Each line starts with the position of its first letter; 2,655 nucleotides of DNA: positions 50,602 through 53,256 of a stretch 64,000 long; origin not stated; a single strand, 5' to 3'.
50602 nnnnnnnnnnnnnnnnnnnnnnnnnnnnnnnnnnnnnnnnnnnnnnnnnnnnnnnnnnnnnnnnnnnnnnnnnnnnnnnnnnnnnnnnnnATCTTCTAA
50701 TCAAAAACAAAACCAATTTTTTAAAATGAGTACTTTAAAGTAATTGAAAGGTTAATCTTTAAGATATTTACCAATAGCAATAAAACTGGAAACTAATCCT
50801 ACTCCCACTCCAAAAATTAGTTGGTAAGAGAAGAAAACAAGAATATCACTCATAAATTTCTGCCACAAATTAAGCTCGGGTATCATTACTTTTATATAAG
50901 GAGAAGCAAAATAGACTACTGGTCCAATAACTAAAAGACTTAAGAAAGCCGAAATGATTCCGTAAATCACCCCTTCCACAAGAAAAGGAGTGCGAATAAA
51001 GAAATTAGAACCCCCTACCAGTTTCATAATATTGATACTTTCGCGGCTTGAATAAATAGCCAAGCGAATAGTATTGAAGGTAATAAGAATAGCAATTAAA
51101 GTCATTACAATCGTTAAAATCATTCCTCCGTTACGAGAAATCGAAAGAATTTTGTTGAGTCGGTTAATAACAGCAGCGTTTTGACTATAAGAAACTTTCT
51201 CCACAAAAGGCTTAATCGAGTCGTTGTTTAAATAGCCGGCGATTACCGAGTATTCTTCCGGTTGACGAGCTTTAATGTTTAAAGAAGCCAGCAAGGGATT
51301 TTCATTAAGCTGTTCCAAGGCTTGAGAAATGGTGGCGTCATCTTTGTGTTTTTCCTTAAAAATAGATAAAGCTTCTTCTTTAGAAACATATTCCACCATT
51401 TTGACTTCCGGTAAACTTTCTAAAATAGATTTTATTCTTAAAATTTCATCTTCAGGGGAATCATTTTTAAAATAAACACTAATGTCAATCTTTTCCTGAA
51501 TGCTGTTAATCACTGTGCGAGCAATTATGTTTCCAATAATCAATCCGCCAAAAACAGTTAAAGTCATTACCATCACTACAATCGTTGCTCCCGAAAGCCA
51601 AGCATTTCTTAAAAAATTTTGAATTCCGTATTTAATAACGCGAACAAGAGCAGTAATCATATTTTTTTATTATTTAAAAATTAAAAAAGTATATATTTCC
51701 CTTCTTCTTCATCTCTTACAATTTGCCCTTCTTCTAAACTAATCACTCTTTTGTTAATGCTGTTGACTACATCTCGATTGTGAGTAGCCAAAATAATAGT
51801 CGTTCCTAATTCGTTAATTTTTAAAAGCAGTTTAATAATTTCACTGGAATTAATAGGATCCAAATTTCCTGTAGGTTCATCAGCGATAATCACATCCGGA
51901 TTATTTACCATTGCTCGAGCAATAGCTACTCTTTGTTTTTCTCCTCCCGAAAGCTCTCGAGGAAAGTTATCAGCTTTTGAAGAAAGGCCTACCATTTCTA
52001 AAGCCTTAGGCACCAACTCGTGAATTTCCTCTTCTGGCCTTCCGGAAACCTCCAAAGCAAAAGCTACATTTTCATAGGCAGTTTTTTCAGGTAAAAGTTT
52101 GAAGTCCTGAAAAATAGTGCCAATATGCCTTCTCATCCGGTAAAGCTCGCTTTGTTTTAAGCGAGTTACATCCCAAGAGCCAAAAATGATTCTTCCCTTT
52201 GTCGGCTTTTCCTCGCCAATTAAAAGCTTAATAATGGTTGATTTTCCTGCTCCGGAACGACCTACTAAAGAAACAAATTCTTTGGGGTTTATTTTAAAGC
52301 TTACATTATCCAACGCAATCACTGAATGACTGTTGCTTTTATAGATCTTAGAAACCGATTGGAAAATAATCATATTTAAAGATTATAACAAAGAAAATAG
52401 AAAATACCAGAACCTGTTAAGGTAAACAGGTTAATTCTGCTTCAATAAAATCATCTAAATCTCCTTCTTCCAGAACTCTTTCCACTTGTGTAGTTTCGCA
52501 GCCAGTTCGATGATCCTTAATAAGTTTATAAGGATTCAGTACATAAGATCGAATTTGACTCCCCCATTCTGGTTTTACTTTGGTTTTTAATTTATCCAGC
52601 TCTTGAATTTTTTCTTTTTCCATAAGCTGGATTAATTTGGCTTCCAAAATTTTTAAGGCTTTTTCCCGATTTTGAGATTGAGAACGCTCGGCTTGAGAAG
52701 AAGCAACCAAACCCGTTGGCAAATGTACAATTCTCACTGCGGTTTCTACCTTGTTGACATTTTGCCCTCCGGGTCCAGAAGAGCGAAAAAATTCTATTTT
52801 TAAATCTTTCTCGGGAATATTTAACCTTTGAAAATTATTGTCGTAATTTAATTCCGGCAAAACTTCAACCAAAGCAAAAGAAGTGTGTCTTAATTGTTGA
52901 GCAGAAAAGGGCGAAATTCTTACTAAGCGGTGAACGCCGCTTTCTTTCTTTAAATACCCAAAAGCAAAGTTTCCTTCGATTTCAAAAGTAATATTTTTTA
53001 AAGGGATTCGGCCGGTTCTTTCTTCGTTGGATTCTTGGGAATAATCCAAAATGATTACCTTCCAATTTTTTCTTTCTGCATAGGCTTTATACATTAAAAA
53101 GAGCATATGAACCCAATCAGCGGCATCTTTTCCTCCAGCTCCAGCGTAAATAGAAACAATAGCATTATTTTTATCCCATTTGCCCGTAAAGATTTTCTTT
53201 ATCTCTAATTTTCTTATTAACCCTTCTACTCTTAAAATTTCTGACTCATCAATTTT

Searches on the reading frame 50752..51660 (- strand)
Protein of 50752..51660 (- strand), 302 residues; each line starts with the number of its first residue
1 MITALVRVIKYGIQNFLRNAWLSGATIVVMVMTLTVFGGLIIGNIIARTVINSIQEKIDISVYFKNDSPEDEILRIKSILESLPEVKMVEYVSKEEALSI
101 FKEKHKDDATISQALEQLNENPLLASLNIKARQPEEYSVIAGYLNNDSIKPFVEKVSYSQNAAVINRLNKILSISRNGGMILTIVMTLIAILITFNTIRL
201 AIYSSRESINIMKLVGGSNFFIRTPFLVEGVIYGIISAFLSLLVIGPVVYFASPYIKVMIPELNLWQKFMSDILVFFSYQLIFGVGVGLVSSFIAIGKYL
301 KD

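Call 65: search_protein_families(library=pfam, proteins=[window:50752-51660:-], max_evalue=0.001)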
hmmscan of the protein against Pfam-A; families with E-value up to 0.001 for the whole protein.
window:50752-51660:- (302 aa): 2 families
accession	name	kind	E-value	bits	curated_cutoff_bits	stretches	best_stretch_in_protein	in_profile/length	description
PF18075.7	FtsX_ECD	-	5.8e-17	62.5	23.5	1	59-146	2-89/96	FtsX extracellular domain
PF02687.27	FtsX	-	3.7e-09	37.1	25.5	1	180-300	1-116/120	FtsX-like permease C-terminal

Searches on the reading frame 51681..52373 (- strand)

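Call 65: search_protein_families(library=pfam, proteins=[window:51681-52373:-], max_evalue=0.001)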
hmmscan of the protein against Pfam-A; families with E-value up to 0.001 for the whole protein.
window:51681-52373:- (230 aa): 5 families
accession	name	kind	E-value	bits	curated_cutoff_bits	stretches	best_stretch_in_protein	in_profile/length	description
PF00005.33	ABC_tran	-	8.1e-38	130.5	25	1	21-168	1-136/137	ABC transporter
PF13304.12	AAA_21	-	1.7e-06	28.8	27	0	142-199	239-299/304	AAA domain, putative AbiEii toxin, Type IV TA system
PF02463.25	SMC_N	-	5.6e-05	23.1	40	1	31-208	24-207/220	RecF/RecN/SMC N terminal domain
PF03193.22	RsgA_GTPase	-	0.00013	22.3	30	1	10-56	86-131/174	RsgA GTPase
PF13555.12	AAA_29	-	0.0003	20.9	27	1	22-48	13-39/61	P-loop containing region of AAA domain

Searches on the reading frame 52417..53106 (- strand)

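Call 65: search_protein_families(library=pfam, proteins=[window:52417-53106:-], max_evalue=0.001)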
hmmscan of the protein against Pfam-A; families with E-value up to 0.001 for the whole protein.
window:52417-53106:- (229 aa): 2 families
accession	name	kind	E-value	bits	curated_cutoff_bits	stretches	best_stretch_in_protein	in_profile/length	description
PF00472.26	RF-1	-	1.4e-38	131.8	35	1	95-200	5-116/116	RF-1 domain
PF03462.23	PCRF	-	2.6e-24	86.5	24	1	1-80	121-194/194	PCRF domain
